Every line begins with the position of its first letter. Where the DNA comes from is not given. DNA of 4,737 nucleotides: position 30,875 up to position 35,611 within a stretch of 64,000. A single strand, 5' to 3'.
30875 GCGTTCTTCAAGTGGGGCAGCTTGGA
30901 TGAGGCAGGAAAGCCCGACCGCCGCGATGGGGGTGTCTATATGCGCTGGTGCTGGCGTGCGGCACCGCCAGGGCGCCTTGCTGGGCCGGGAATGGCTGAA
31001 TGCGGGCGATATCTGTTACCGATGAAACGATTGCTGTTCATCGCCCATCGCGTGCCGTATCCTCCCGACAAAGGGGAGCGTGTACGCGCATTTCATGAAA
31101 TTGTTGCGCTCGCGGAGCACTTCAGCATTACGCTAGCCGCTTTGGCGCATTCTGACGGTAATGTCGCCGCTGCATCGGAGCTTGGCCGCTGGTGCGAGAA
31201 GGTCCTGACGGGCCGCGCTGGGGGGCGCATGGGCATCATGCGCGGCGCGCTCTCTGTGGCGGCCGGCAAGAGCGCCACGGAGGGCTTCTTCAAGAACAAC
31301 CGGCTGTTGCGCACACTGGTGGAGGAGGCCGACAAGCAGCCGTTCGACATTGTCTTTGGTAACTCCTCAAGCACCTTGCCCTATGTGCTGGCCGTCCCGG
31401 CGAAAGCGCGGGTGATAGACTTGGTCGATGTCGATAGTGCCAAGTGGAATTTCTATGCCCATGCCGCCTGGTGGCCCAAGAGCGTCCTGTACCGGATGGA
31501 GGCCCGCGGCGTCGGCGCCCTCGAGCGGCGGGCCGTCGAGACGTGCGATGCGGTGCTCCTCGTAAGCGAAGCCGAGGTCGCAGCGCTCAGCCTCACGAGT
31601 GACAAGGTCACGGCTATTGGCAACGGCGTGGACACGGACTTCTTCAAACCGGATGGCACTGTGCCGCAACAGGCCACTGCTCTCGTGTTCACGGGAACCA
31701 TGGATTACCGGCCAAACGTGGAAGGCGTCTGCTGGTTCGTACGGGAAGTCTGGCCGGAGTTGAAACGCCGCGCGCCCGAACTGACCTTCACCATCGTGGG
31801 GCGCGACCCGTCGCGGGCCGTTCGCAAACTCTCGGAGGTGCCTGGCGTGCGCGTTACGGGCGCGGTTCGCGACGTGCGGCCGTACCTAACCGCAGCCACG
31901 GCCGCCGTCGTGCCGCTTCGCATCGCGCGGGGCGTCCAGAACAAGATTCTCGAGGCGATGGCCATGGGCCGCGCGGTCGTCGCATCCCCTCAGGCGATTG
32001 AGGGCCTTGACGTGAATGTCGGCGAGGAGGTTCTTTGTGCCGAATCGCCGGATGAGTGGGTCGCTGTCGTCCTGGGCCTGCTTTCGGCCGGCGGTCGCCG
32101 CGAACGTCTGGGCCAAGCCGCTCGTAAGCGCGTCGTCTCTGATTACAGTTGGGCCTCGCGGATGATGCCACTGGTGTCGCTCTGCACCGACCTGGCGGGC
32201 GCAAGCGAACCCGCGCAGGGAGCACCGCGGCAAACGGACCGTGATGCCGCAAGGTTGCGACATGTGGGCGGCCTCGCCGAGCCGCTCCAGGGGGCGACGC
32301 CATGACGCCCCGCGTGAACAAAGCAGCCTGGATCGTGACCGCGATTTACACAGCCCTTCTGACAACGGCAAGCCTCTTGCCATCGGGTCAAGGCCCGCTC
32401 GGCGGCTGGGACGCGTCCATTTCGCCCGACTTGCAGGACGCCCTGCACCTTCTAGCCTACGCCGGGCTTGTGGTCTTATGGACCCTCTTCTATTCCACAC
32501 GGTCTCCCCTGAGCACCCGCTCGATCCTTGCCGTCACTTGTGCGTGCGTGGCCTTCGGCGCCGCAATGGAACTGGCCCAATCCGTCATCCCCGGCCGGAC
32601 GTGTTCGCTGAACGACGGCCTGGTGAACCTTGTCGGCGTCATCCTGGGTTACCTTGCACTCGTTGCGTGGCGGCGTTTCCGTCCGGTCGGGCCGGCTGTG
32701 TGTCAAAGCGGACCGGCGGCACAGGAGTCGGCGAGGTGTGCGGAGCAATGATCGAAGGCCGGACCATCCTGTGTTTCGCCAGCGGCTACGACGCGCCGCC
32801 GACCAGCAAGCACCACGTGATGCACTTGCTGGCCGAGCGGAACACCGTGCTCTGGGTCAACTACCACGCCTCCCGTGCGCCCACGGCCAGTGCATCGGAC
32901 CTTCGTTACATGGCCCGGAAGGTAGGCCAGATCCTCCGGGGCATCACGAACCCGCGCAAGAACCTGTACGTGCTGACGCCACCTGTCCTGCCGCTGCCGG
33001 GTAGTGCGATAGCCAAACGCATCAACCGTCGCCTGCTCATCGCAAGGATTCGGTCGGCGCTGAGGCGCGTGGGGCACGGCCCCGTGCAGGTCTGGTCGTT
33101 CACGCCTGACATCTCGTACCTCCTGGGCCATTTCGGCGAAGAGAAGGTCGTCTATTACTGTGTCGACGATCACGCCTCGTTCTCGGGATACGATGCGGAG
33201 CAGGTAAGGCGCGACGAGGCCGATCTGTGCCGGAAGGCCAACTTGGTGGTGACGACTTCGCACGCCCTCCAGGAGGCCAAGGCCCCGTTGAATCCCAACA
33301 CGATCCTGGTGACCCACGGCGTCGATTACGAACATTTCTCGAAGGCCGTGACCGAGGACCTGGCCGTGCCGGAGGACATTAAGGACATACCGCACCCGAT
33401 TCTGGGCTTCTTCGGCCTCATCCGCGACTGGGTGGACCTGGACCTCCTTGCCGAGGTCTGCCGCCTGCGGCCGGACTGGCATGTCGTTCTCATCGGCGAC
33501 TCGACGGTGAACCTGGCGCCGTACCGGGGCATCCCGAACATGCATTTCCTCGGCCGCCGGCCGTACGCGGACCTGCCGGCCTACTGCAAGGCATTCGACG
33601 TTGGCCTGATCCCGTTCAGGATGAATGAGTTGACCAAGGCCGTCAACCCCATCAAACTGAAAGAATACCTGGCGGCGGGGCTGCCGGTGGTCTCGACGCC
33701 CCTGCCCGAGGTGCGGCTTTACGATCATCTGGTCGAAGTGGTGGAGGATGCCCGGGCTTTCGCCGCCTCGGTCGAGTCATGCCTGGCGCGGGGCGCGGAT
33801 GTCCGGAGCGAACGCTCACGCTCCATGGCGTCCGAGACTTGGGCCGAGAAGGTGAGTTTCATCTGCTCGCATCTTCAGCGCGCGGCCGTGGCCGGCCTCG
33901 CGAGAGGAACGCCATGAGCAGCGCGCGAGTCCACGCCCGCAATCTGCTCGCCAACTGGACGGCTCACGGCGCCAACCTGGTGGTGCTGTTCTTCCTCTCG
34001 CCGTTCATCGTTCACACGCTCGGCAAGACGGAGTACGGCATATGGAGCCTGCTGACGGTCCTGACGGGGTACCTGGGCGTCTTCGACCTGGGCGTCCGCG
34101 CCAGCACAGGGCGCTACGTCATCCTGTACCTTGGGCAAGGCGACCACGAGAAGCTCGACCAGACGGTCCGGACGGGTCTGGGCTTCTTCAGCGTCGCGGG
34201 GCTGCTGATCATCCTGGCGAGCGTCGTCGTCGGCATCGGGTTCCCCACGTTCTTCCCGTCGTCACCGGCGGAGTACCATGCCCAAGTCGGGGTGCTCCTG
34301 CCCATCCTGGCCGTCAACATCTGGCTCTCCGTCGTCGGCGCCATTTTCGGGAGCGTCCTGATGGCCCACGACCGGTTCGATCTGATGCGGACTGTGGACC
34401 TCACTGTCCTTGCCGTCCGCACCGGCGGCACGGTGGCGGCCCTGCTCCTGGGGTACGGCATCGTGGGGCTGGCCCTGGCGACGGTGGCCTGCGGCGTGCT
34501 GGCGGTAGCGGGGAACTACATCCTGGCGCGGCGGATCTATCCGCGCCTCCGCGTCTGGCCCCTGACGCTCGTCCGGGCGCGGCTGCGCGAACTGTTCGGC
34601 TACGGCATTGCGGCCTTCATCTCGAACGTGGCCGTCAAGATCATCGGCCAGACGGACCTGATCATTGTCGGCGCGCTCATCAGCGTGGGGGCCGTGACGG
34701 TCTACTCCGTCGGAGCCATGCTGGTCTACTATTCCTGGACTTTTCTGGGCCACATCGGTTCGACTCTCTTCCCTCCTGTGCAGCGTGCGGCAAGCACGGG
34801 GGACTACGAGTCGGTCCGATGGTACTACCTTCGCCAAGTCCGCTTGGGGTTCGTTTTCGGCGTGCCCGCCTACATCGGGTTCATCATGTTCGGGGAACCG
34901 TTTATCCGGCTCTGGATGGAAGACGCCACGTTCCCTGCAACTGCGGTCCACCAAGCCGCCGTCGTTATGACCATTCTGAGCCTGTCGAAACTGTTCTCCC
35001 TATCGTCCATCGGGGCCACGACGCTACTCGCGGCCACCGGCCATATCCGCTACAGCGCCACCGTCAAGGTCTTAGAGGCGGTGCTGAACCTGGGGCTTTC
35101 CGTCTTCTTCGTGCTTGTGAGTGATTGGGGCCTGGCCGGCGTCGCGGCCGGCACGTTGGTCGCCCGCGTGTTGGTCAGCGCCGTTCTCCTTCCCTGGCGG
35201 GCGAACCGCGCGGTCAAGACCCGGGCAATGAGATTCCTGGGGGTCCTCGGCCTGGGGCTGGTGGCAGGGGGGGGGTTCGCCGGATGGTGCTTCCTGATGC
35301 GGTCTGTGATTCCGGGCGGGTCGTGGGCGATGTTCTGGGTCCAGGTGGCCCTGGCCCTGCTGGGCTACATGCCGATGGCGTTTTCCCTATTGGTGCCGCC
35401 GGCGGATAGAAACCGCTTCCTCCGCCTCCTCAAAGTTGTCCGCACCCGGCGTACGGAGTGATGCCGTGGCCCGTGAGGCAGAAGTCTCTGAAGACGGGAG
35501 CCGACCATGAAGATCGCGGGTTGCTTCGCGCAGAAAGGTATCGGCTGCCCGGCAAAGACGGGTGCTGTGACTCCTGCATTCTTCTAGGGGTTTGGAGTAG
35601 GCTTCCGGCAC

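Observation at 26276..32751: Unusual 801-aa membrane protein with tandem VanZ-like domains, plus a second stand-alone VanZ gene embedded between glycosyltransferases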

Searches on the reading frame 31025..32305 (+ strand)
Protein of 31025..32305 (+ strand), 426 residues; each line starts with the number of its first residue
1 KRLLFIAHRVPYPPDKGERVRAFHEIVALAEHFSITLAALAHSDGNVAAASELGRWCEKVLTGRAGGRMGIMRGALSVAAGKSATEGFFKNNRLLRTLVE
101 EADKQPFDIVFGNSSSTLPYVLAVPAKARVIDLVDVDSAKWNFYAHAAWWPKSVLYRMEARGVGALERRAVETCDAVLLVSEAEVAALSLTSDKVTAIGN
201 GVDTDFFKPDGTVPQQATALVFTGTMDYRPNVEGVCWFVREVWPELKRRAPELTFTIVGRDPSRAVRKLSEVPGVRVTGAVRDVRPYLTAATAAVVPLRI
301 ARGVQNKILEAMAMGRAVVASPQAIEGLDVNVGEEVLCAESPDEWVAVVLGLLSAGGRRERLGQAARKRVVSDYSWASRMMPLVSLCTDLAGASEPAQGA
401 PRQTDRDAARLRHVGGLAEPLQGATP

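Call 3: search_protein_families(library=pfam, proteins=[window:31025-32305:+], max_evalue=0.01)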
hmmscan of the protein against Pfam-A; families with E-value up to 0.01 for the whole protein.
window:31025-32305:+ (426 aa): 4 families
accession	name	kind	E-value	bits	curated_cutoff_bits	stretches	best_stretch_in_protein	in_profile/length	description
PF13692.12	Glyco_trans_1_4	-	1.1e-26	94.2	27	1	219-354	3-141/142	Glycosyl transferases group 1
PF13524.12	Glyco_trans_1_2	-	6.7e-12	46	25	1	245-383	8-142/144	Glycosyl transferase-like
PF00534.26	Glycos_transf_1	-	3.6e-07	30.3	26.4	1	241-369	35-172/172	Glycosyl transferases group 1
PF13439.12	Glyco_transf_4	-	1.4e-06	28.8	28.5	1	91-205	57-169/170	Glycosyltransferase Family 4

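Call 4: search_protein_families(library=ncbifam, proteins=[window:31025-32305:+], max_evalue=0.01)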
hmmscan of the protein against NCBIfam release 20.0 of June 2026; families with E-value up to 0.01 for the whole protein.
window:31025-32305:+ (426 aa): 8 families
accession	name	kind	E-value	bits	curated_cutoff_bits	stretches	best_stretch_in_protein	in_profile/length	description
TIGR03087.1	stp1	hypoth_equivalog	2.1e-126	422.3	316.65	1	3-386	1-393/397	TIGR03087 family PEP-CTERM/XrtA system glycosyltransferase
TIGR03088.1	stp2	hypoth_equivalog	1.2e-08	34.4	409.05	1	188-378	155-361/374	TIGR03088 family PEP-CTERM/XrtA system glycosyltransferase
TIGR04063.1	stp3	hypoth_equivalog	7.9e-08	31.6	442.05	1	151-379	139-384/397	TIGR04063 family PEP-CTERM/XrtA system glycosyltransferase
TIGR04047.1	MSMEG_0565_glyc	hypoth_equivalog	1.4e-07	31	259.85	1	271-378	254-362/373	MSMEG_0565 family glycosyltransferase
TIGR02149.1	glgA_Coryne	subfamily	2.9e-05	23.4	302.4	0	307-378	299-378/391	glycogen synthase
NF038229.1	Glyco4_Geo_Pelo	equivalog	0.00018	20.7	400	1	217-389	159-335/338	GPMC system family 4 glycosyltransferase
NF053787.1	GlcN_PG_synth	equivalog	0.00021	20.2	480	1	308-385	278-354/361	N-acetylglucosaminyl phosphatidylglycerol synthase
NF041876.1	EPS_EpsE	equivalog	0.0058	15.9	400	1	266-376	269-382/389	exopolysaccharide biosynthesis GT4 family glycosyltransferase EpsE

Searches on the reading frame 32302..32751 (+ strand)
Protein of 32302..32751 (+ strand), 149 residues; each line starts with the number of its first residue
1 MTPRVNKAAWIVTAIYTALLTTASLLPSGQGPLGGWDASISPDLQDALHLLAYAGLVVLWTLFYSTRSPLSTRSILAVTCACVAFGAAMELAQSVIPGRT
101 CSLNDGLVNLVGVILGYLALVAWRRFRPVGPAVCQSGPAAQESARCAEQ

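Call 3: search_protein_families(library=pfam, proteins=[window:32302-32751:+], max_evalue=0.01)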
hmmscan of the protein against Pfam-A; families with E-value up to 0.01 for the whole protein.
window:32302-32751:+ (149 aa): 2 families
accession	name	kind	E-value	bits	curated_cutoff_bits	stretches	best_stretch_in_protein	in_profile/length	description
PF04892.17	VanZ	-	2.1e-09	38.5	30.1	1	46-122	58-124/126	VanZ like family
PF10823.13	DUF2568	-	0.0098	16.6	24.2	1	35-90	18-73/92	Protein of unknown function (DUF2568)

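Call 4: search_protein_families(library=ncbifam, proteins=[window:32302-32751:+], max_evalue=0.01)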
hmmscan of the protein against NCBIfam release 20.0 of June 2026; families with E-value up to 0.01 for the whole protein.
window:32302-32751:+ (149 aa): 2 families
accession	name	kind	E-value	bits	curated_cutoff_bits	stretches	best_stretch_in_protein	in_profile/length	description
NF037970.1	vanZ_1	subfamily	2.7e-08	34.4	20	1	45-112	42-108/109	VanZ family protein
NF000145.1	vanZ-F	exception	0.0018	18.6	375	1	72-124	109-160/206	glycopeptide resistance protein VanZ-F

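Call 43: find_homologous_proteins(query=window:32302-32751:+, max_evalue=0.001)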
Query window:32302-32751:+ (149 aa): 30 proteins with E <= 0.001 among 81 candidates.
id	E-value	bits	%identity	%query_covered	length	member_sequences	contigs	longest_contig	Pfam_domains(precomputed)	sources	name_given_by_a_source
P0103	2.4e-79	282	88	100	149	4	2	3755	PF04892.18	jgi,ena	-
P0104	1.1e-62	228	73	100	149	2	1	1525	PF04892.18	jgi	-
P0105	2.4e-60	221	81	83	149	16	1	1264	PF04892.18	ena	-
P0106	1.7e-59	218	84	83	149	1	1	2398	PF04892.18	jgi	jgi:VanZ family protein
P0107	4.6e-59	217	71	98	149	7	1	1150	PF04892.18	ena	-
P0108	2.3e-56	208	66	98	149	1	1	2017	PF04892.18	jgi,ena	-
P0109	3.2e-55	204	79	85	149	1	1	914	PF04892.18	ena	-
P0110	1.3e-53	199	77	85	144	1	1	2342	PF04892.18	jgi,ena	-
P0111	6.9e-49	184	62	100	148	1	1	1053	PF04892.18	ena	-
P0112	4.9e-48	181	60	100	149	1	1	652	PF04892.18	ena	-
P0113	1.9e-46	176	59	100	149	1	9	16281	PF04892.18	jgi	jgi:VanZ family protein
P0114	2.9e-45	172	59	97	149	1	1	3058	PF04892.18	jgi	jgi:VanZ family protein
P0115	5.3e-45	171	59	100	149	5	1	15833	PF04892.18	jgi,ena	-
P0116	1.9e-44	169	58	97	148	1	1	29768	PF04892.18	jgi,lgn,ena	-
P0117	6.0e-43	164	56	97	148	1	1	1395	PF04892.18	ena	-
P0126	3.5e-37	146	51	100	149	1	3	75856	PF04892.18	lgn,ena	-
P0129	1.2e-33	134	51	98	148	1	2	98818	PF04892.18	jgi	jgi:VanZ family protein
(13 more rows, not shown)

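Call 44: find_encoding_contigs(protein=P0129, flank=9000, max_places=1)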
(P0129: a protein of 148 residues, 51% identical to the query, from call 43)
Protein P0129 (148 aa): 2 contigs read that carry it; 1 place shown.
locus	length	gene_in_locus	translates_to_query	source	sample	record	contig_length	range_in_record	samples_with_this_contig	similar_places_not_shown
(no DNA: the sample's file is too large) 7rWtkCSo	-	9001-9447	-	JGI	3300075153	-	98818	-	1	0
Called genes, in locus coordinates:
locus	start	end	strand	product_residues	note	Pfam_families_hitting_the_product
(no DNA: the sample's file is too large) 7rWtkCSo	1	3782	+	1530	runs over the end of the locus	PF07719:TPR_2 (faint), PF12895:ANAPC3 (faint), PF13428:TPR_14 (faint), PF13432:TPR_16 (weak), PF13432:TPR_16 (weak), PF14559:TPR_19 (weak), PF13432:TPR_16 (weak), PF14559:TPR_19 (weak), +6 more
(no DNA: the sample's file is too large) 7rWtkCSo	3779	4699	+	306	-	PF01522:Polysacc_deac_1, PF11959:DUF3473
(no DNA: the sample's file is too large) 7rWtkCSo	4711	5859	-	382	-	PF00595:PDZ (weak), PF13180:PDZ_2, PF17820:PDZ_6 (weak)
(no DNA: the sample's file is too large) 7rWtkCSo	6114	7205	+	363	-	PF02350:Epimerase_2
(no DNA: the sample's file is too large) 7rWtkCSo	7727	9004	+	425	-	PF00534:Glycos_transf_1 (weak), PF13692:Glyco_trans_1_4, PF13524:Glyco_trans_1_2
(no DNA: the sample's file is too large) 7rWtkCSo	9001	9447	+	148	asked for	PF04892:VanZ-LLP1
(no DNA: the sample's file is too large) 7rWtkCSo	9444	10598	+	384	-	PF13692:Glyco_trans_1_4, PF13524:Glyco_trans_1_2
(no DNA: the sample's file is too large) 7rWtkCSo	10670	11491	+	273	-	PF13641:Glyco_tranf_2_3, PF00535:Glycos_transf_2, PF10111:Glyco_tranf_2_2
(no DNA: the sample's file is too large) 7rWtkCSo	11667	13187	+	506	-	-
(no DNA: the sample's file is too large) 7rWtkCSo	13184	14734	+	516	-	PF01943:Polysacc_synt, PF13440:Polysacc_synt_3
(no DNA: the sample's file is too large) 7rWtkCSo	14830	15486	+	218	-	PF13489:Methyltransf_23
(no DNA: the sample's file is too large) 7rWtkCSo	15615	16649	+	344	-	PF13641:Glyco_tranf_2_3, PF00535:Glycos_transf_2, PF10111:Glyco_tranf_2_2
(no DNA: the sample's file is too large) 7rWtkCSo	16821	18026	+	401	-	-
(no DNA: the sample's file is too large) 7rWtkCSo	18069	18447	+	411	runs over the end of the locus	PF20706:GT4-conflict, PF13439:Glyco_transf_4, PF13579:Glyco_trans_4_4, PF00534:Glycos_transf_1, PF13692:Glyco_trans_1_4, PF13524:Glyco_trans_1_2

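Call 45: find_encoding_contigs(protein=P0126, flank=9000, max_places=1)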
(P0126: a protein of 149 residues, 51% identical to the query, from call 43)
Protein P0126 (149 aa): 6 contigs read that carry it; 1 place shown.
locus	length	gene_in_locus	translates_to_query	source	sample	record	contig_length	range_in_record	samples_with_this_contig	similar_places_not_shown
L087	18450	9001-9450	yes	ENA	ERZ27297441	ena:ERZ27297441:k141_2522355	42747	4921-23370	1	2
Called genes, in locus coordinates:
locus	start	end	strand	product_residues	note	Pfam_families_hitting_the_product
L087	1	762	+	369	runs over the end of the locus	PF00483:NTP_transferase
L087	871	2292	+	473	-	PF02310:B12-binding, PF04055:Radical_SAM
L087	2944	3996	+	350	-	PF04339:FemAB_like (faint), PF13480:Acetyltransf_6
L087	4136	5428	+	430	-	PF13439:Glyco_transf_4 (faint), PF00534:Glycos_transf_1 (weak), PF13692:Glyco_trans_1_4, PF13524:Glyco_trans_1_2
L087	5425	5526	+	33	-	-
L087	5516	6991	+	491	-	PF13231:PMT_2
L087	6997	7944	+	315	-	PF03706:LPG_synthase_TM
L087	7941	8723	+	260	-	PF00535:Glycos_transf_2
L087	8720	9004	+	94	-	PF02350:Epimerase_2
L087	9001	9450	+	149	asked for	PF04892:VanZ-LLP1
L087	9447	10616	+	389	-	PF13692:Glyco_trans_1_4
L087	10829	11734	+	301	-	PF01636:APH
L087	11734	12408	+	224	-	PF13489:Methyltransf_23 (weak), PF08241:Methyltransf_11, PF08242:Methyltransf_12, PF13649:Methyltransf_25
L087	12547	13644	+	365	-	PF01522:Polysacc_deac_1 (weak)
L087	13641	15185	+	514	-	PF01943:Polysacc_synt, PF13440:Polysacc_synt_3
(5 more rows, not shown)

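Call 46: find_encoding_contigs(protein=P0116, flank=9000, max_places=1)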
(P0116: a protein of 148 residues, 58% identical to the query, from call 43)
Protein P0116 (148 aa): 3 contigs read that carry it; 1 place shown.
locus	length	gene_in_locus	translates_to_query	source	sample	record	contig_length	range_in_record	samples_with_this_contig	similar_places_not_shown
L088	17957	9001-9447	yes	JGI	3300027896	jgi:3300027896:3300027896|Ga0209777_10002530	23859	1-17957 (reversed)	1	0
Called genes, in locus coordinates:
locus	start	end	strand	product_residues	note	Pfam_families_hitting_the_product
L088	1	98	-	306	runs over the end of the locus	PF01882:DUF58, PF13519:VWA_2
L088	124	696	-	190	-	PF03602:Cons_hypoth95, PF05175:MTS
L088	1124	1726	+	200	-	-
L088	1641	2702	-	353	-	PF01757:Acyl_transf_3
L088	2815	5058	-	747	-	PF08532:Glyco_hydro_42M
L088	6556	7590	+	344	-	PF04339:FemAB_like (weak), PF13480:Acetyltransf_6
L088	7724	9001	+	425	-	PF13439:Glyco_transf_4 (weak), PF00534:Glycos_transf_1, PF13692:Glyco_trans_1_4, PF13524:Glyco_trans_1_2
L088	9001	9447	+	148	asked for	PF04892:VanZ-LLP1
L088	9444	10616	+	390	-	PF00534:Glycos_transf_1 (faint), PF13692:Glyco_trans_1_4, PF13524:Glyco_trans_1_2 (weak)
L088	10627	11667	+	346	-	PF01757:Acyl_transf_3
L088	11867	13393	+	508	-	-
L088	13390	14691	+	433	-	-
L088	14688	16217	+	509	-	PF01943:Polysacc_synt, PF13440:Polysacc_synt_3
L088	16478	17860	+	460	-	PF04932:Wzy_C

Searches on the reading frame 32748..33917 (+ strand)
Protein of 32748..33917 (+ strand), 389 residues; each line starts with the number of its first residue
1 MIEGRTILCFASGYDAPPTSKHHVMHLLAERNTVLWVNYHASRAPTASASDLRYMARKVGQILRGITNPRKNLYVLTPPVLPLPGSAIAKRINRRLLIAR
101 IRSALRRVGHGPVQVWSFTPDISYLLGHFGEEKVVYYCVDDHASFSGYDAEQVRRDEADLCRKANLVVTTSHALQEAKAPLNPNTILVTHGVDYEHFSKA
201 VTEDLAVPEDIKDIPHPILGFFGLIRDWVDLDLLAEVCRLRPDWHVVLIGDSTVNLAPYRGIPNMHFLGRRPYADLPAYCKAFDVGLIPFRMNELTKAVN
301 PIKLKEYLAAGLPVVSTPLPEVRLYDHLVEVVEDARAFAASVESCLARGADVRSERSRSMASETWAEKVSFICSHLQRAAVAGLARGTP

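Call 3: search_protein_families(library=pfam, proteins=[window:32748-33917:+], max_evalue=0.01)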
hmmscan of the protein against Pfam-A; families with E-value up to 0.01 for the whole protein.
window:32748-33917:+ (389 aa): 3 families
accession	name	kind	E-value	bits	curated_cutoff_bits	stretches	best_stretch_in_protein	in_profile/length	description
PF13692.12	Glyco_trans_1_4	-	3.2e-12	47.3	27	1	217-347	2-141/142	Glycosyl transferases group 1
PF00534.26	Glycos_transf_1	-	1.8e-07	31.3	26.4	1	217-319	16-124/172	Glycosyl transferases group 1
PF13524.12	Glyco_trans_1_2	-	1.5e-05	25.4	25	1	233-352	5-118/144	Glycosyl transferase-like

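Call 4: search_protein_families(library=ncbifam, proteins=[window:32748-33917:+], max_evalue=0.01)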
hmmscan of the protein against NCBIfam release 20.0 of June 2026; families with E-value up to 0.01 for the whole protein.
window:32748-33917:+ (389 aa): 4 families
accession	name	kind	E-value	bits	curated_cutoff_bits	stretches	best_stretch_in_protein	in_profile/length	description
NF047676.1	TeichurnBiosyTuaH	equivalog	1.5e-27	96.5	550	1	109-345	96-351/384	teichuronic acid biosynthesis protein TuaH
NF007640.0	PRK10307.1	subfamily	1.1e-08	34.4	276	1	234-367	247-388/411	WcaI family glycosyltransferase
TIGR04063.1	stp3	hypoth_equivalog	7.3e-07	28.4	442.05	1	155-317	149-324/397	TIGR04063 family PEP-CTERM/XrtA system glycosyltransferase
TIGR04007.1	wcaI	equivalog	0.0016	17.1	800.45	1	255-326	277-347/407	colanic acid biosynthesis glycosyltransferase WcaI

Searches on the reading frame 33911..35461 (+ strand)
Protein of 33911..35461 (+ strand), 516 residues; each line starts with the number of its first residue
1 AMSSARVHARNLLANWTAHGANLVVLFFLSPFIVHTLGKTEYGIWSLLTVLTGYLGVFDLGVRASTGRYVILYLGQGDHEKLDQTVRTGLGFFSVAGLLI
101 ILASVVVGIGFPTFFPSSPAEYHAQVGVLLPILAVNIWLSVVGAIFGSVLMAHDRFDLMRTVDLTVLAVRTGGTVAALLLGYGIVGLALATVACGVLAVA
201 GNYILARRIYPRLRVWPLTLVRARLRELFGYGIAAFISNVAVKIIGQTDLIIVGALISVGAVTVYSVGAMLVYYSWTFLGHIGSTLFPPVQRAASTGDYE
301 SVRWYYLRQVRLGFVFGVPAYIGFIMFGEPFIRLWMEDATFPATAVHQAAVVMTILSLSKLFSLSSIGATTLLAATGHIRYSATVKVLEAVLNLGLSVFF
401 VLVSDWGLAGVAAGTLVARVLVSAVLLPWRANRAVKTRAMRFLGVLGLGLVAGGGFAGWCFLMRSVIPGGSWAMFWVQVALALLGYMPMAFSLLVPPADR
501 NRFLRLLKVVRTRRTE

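Call 3: search_protein_families(library=pfam, proteins=[window:33911-35461:+], max_evalue=0.01)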
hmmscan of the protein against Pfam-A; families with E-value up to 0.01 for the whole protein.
window:33911-35461:+ (516 aa): 4 families
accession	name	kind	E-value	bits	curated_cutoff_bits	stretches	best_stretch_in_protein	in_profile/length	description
PF13440.11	Polysacc_synt_3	-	4.9e-15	56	23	1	124-334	79-282/293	Polysaccharide biosynthesis protein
PF03023.19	MurJ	-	4.4e-13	49.1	27.4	1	78-441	48-409/451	Lipid II flippase MurJ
PF01943.22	Polysacc_synt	-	2.1e-09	37.7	28.2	1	10-288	3-268/274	Polysaccharide biosynthesis protein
PF01554.23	MatE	-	1.9e-06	28.1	24.9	2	235-397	2-159/161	MatE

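Call 4: search_protein_families(library=ncbifam, proteins=[window:33911-35461:+], max_evalue=0.01)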
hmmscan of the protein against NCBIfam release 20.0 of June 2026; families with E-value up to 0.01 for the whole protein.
window:33911-35461:+ (516 aa): 3 families
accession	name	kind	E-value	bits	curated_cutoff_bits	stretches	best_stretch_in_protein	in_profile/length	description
TIGR01695.1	murJ_mviN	equivalog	3.1e-11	42.7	235.55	1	85-489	81-484/506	murein biosynthesis integral membrane protein MurJ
TIGR00797.1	matE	subfamily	1e-10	41.1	147.4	1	235-430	2-192/396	MATE family efflux transporter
NF041503.1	WZX_like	subfamily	1.7e-08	34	300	2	17-71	4-58/429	O-unit flippase-like protein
